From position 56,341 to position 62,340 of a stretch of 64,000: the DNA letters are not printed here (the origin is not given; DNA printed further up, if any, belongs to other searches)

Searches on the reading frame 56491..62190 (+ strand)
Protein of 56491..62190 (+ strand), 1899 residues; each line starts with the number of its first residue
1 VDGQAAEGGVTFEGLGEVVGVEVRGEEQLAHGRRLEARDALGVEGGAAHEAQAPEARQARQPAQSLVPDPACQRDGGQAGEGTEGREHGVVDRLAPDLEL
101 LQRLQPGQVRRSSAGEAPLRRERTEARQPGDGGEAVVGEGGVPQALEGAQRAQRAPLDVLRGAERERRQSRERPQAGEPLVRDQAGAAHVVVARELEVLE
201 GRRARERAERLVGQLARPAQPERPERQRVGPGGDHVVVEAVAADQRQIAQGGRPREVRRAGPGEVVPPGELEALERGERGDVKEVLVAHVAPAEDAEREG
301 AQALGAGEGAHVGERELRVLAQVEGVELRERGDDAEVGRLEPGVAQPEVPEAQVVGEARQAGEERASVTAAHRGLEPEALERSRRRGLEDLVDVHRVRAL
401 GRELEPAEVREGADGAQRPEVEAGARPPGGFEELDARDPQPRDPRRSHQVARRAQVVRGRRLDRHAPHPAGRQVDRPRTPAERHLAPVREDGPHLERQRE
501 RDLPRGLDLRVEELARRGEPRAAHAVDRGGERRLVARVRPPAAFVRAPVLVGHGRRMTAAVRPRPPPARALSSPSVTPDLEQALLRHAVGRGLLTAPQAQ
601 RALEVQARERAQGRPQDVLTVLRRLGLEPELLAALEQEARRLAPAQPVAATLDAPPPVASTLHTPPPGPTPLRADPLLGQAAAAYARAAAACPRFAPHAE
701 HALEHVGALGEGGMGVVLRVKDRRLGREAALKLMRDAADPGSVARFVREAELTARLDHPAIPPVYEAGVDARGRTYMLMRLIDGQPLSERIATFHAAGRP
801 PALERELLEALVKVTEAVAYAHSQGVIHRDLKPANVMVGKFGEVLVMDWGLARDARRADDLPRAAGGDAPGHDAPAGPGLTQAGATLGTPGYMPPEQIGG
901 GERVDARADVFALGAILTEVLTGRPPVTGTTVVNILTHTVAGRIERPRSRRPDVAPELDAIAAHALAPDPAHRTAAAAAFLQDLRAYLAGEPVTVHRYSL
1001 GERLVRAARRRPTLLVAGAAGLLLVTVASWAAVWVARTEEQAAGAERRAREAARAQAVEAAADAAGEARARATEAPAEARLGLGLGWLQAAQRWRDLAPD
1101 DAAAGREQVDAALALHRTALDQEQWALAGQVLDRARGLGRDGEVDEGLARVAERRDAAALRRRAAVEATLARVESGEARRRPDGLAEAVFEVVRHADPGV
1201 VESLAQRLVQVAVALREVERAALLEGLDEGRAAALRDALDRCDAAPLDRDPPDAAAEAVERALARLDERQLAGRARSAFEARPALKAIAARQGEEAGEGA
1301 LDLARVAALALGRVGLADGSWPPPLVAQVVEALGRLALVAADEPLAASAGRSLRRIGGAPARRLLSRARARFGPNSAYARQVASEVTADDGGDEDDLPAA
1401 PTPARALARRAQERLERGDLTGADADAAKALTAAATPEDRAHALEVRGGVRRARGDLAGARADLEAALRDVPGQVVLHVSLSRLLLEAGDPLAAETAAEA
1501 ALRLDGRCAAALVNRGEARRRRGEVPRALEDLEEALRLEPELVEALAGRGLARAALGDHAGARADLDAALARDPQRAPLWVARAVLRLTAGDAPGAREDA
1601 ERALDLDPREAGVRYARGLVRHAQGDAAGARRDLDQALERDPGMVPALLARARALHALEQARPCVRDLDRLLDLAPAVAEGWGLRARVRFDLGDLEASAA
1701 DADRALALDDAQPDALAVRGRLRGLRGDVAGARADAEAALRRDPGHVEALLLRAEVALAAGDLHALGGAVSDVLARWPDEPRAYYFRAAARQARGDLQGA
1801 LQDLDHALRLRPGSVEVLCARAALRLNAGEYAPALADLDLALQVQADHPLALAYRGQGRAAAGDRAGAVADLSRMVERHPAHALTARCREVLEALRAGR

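Call 14: search_protein_families(library=pfam, proteins=[window:56491-62190:+], max_evalue=0.001)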
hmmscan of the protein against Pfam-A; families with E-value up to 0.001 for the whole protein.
window:56491-62190:+ (1899 aa): 13 families
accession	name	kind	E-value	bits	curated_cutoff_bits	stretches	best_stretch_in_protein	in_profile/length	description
PF00069.31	Pkinase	-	1.4e-35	123.4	31.7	1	706-979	4-257/263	Protein kinase domain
PF07714.23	PK_Tyr_Ser-Thr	-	2.8e-21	76.4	23.1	1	708-975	6-250/258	Protein tyrosine and serine/threonine kinase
PF07719.23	TPR_2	-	5.4e-21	73.4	27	1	1509-1541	1-33/34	Tetratricopeptide repeat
PF00515.34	TPR_1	-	6.4e-20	70.5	27.8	0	1509-1541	1-33/34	Tetratricopeptide repeat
PF13371.12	TPR_9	-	2.3e-19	69.6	35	3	1589-1653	7-71/73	Tetratricopeptide repeat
PF13431.12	TPR_17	-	3e-18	64.9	24.4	0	1737-1763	3-29/34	Tetratricopeptide repeat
PF13414.12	TPR_11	-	2.2e-14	53.3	26.8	1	1516-1557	1-42/42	TPR repeat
PF13432.12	TPR_16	-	6.3e-12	46.2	32.7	3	1481-1537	3-59/65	Tetratricopeptide repeat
PF13181.12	TPR_8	-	1.1e-11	44.3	25.7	0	1544-1575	2-33/34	Tetratricopeptide repeat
PF14559.12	TPR_19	-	3.4e-05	24.5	25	1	1623-1687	3-67/68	Tetratricopeptide repeat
PF25060.1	ARM_TT21_2nd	-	0.00018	21.5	27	0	1718-1760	227-269/270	Tetratricopeptide repeat protein 21 second ARM domain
PF12569.14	NatA_aux_su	-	0.0004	19.9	33.3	0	1783-1841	194-252/515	N-terminal acetyltransferase A, auxiliary subunit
PF23914.1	TPR_CcmH_CycH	-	0.00071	19.9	42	0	1568-1660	41-136/158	Cytochrome c-type biogenesis protein H TPR domain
